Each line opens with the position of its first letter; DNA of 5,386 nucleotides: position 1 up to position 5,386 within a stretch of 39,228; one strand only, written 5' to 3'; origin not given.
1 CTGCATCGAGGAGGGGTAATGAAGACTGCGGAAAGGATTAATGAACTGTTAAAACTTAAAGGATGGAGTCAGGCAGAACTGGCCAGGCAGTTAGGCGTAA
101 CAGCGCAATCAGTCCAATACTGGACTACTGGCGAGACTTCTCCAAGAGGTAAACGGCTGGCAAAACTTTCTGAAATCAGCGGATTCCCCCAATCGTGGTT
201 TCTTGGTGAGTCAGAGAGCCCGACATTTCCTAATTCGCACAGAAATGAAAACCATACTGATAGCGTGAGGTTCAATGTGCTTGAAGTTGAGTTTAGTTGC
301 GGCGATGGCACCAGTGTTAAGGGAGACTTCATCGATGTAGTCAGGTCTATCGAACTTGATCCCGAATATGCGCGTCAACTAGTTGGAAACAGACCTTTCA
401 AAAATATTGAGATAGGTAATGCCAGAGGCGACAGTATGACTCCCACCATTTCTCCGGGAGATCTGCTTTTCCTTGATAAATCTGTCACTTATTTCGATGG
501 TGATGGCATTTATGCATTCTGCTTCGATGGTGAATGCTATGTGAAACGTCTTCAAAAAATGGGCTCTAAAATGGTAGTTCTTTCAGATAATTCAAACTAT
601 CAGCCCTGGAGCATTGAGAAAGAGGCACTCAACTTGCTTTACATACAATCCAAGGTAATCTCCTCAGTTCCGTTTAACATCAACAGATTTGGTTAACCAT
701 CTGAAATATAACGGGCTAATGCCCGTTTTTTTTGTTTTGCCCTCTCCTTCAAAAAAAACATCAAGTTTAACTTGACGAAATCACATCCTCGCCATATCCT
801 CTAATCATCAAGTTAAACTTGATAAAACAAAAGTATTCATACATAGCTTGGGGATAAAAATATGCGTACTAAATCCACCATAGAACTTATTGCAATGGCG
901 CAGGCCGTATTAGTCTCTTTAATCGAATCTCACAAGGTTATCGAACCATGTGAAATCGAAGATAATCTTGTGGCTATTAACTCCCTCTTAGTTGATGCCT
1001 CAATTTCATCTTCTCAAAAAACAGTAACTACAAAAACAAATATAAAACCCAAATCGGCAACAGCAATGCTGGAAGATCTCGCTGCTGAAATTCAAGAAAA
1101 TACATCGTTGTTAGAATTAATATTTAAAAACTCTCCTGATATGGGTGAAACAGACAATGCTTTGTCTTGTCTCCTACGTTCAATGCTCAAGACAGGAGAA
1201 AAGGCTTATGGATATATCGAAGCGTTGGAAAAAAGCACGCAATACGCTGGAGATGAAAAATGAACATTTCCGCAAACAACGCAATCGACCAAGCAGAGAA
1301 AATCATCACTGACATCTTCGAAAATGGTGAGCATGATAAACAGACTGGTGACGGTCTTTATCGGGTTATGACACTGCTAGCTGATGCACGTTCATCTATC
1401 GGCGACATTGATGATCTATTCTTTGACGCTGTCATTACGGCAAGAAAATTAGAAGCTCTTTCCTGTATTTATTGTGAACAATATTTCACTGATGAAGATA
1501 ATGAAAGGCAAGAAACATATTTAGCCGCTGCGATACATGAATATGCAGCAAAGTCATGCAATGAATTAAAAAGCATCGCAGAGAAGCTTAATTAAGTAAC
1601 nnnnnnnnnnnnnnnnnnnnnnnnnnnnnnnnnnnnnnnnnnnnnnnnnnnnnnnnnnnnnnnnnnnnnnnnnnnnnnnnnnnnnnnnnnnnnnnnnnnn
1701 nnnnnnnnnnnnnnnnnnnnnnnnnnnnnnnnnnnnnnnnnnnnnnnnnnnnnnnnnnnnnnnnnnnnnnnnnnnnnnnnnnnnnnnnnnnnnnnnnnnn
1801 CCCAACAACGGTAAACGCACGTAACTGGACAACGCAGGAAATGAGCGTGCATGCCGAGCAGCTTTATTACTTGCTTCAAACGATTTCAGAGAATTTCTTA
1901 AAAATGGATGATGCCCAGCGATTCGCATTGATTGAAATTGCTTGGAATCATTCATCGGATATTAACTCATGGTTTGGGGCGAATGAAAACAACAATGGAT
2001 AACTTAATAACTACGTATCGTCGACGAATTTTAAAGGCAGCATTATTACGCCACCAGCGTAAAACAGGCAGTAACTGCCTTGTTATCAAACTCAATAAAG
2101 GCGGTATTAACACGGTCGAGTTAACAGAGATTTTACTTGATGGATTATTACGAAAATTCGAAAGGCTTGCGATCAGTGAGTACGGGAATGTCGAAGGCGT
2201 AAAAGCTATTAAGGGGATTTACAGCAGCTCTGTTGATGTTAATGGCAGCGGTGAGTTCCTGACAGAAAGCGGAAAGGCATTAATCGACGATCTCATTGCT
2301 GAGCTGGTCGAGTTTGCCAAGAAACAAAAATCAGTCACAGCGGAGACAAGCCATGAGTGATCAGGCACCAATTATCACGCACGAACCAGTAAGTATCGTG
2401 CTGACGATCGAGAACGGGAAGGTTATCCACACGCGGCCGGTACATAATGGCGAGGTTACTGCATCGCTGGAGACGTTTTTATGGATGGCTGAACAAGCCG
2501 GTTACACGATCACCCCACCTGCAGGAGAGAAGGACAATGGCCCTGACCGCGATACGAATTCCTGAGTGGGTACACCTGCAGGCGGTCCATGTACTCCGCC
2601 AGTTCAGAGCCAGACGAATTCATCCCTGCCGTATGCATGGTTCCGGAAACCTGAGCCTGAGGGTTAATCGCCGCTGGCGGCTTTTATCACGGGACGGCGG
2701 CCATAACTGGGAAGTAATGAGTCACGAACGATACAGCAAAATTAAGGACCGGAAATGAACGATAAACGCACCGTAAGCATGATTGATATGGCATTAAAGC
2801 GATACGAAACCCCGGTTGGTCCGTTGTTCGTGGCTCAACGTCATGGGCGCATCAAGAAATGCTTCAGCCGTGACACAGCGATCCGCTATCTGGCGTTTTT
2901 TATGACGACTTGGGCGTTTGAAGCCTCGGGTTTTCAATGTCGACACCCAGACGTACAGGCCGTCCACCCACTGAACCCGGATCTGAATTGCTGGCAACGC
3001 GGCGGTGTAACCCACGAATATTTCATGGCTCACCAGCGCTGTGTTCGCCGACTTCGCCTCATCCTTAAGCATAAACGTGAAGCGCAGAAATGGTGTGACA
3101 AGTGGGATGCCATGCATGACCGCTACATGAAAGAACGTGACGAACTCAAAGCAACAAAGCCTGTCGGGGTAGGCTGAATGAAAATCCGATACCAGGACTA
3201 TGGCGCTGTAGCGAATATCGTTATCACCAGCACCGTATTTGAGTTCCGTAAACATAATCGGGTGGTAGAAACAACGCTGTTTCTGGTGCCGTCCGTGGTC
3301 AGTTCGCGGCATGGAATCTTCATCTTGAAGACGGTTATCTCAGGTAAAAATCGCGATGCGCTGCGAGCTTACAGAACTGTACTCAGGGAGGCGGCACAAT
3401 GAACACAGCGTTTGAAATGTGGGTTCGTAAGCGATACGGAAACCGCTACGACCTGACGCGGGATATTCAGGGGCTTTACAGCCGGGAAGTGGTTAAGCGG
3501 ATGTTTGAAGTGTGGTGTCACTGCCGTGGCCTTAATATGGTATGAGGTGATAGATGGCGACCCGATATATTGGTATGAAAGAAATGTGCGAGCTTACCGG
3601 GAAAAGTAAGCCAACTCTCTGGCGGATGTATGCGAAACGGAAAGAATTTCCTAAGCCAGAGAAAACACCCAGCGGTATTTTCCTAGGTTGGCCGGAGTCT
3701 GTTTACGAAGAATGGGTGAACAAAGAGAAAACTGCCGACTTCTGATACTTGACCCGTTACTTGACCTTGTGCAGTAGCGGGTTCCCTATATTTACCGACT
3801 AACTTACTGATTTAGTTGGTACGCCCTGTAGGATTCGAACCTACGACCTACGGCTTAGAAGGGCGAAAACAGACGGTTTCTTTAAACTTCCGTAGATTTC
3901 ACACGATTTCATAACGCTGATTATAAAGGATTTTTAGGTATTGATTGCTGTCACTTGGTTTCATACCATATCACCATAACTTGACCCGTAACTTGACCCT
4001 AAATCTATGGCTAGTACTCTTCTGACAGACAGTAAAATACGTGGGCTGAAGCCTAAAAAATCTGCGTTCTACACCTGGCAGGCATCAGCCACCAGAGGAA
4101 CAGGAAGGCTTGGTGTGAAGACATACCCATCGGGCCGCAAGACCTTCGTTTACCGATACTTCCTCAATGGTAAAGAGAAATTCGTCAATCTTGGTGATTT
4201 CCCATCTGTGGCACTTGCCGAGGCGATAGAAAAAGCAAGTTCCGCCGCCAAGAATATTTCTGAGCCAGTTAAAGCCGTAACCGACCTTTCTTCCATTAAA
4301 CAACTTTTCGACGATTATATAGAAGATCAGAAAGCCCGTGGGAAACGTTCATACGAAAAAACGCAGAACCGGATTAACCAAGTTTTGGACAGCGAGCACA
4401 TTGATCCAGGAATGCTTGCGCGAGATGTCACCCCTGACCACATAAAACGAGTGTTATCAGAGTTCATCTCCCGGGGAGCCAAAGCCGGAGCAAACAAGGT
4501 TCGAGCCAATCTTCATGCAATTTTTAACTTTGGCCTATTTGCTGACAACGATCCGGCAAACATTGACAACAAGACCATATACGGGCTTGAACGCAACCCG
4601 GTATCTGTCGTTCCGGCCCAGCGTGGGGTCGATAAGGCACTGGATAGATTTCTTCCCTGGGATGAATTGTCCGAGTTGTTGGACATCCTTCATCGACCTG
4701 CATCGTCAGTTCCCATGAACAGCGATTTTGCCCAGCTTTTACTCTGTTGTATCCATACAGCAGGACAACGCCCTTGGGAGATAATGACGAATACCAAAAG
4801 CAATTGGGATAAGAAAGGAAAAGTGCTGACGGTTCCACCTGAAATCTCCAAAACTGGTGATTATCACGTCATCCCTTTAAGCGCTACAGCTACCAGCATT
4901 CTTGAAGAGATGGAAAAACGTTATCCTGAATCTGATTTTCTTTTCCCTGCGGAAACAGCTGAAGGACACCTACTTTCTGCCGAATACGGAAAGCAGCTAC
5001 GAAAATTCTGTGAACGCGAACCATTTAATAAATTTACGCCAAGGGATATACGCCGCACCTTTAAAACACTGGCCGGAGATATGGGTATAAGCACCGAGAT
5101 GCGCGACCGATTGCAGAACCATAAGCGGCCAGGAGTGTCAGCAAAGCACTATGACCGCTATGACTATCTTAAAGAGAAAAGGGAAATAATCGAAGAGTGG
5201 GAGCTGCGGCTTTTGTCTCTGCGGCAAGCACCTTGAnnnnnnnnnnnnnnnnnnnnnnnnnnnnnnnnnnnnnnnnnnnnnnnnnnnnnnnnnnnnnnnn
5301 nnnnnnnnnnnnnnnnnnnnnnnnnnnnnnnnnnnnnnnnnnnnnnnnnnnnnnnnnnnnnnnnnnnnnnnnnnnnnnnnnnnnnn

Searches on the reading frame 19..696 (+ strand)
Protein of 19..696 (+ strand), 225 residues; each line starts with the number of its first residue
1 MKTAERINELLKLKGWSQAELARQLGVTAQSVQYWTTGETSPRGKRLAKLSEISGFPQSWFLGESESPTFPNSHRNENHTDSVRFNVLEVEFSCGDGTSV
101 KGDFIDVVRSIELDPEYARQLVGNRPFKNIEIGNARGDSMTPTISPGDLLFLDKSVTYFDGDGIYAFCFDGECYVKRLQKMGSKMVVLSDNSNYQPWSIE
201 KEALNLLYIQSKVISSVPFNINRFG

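Call 93: search_protein_families(library=pfam, proteins=[window:19-696:+], max_evalue=0.001)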
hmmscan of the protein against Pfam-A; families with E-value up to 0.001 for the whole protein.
window:19-696:+ (225 aa): 5 families
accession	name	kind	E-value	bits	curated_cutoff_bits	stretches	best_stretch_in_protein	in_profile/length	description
PF00717.28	Peptidase_S24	-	1.6e-16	60.5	23.3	1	134-202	39-107/116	Peptidase S24-like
PF01381.28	HTH_3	-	9.3e-11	42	23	1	8-52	2-46/55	Helix-turn-helix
PF13560.12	HTH_31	-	3.2e-05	24.6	27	1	14-58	13-58/64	Helix-turn-helix domain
PF13443.12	HTH_26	-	3.3e-05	24.5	22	1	6-52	1-48/63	Cro/C1-type HTH DNA-binding domain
PF12844.13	HTH_19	-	0.00054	20.3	30.2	1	5-62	2-59/64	Helix-turn-helix domain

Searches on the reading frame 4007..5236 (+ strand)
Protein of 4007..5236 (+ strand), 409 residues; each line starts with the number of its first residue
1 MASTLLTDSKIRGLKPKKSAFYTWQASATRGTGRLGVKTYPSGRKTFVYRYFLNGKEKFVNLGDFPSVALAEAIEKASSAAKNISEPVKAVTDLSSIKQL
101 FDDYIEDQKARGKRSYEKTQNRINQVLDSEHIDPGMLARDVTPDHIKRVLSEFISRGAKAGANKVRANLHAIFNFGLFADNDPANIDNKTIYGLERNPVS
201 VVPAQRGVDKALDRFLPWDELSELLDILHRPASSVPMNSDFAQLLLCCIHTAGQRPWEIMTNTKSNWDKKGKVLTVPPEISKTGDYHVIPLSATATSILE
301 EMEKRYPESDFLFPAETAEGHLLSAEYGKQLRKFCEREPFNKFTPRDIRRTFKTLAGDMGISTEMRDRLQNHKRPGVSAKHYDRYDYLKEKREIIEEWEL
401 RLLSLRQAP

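Call 93: search_protein_families(library=pfam, proteins=[window:4007-5236:+], max_evalue=0.001)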
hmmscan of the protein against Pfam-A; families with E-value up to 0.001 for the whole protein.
window:4007-5236:+ (409 aa): 3 families
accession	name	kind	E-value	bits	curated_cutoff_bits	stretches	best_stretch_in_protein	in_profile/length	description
PF13356.12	Arm-DNA-bind_3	-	1.1e-11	45.1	27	1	6-85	1-71/83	Arm DNA-binding domain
PF00589.27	Phage_integrase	-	1.4e-09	38.4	27.1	1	215-382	2-165/172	Phage integrase family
PF22022.2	Phage_int_M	-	0.0001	22.9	27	1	100-177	4-80/96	Phage integrase central domain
